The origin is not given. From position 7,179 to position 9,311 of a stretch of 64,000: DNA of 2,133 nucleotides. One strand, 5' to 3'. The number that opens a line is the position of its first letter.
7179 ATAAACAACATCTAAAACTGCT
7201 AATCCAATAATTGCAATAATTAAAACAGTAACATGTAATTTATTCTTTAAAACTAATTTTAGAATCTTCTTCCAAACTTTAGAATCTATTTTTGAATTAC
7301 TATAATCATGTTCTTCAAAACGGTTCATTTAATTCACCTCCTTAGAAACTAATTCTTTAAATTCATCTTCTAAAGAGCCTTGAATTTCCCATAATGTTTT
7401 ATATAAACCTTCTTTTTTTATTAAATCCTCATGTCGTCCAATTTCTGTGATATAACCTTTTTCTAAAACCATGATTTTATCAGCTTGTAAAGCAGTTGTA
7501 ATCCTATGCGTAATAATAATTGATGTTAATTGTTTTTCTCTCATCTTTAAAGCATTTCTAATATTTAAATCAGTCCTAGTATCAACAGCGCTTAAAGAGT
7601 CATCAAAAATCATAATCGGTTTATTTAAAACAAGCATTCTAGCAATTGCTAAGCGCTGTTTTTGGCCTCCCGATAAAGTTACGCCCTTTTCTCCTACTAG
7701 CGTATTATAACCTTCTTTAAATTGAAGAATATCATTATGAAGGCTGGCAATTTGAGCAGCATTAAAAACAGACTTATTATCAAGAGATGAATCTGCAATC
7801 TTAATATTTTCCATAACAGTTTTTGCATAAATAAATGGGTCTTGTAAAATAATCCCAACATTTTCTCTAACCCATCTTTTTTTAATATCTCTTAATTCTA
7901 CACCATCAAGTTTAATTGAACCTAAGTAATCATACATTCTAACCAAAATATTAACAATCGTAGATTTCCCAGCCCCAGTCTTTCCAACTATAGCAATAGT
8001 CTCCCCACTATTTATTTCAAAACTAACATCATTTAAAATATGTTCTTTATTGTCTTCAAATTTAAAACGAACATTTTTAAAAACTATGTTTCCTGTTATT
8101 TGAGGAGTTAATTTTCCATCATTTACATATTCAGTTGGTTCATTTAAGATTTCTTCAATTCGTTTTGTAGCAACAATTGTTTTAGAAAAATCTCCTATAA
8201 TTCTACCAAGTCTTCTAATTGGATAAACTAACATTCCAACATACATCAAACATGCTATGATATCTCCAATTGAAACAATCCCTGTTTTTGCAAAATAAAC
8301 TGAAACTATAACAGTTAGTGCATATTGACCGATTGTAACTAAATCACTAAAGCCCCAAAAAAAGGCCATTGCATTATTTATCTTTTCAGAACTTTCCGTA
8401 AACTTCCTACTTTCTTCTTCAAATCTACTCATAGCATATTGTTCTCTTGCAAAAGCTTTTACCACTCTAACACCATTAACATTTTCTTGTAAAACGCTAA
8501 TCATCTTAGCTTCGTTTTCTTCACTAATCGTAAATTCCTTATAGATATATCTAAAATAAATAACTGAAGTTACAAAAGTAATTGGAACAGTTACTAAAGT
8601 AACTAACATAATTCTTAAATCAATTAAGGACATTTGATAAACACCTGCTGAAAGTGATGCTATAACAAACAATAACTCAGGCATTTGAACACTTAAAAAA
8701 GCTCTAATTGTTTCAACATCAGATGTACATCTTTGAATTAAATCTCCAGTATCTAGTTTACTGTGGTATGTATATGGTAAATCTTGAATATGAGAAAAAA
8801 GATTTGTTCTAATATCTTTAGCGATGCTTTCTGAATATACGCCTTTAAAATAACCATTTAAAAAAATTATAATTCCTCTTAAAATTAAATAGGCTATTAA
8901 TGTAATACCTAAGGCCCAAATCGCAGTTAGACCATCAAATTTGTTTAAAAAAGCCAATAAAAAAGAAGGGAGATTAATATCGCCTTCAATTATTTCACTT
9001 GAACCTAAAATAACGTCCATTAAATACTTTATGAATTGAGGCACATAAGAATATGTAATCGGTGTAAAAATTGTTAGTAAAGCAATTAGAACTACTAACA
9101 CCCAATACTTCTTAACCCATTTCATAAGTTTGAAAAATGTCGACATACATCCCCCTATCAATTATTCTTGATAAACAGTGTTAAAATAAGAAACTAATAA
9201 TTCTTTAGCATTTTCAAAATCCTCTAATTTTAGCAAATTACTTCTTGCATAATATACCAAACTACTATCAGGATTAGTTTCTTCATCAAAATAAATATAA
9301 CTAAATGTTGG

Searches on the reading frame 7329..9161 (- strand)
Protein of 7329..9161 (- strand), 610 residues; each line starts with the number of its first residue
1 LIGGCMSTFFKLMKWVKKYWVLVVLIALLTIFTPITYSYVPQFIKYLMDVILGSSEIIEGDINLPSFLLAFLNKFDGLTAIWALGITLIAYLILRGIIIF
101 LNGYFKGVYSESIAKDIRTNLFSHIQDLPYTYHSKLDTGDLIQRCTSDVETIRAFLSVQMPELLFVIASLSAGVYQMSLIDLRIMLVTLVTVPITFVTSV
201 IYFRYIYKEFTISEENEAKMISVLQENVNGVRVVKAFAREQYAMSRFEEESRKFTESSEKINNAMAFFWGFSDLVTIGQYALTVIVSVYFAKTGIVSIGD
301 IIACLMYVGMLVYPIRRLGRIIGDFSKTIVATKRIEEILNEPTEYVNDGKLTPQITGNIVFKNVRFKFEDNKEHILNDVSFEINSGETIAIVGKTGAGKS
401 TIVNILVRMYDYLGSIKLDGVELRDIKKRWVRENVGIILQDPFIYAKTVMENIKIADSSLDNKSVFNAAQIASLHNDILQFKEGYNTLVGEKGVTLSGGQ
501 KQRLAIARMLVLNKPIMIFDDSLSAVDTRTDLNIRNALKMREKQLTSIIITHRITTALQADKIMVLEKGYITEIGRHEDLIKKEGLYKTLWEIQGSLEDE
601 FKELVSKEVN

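Call 28: search_protein_families(library=pfam, proteins=[window:7329-9161:-], max_evalue=0.001)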
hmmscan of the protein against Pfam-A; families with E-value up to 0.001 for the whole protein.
window:7329-9161:- (610 aa): 3 families
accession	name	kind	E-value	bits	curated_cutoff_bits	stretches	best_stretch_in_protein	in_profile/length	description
PF00664.28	ABC_membrane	-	1.2e-39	137.1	28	1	24-314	2-273/274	ABC transporter transmembrane region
PF00005.33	ABC_tran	-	1.6e-28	100.5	25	1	376-522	1-135/137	ABC transporter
PF02463.25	SMC_N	-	5.7e-06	26.3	40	1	388-565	26-210/220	RecF/RecN/SMC N terminal domain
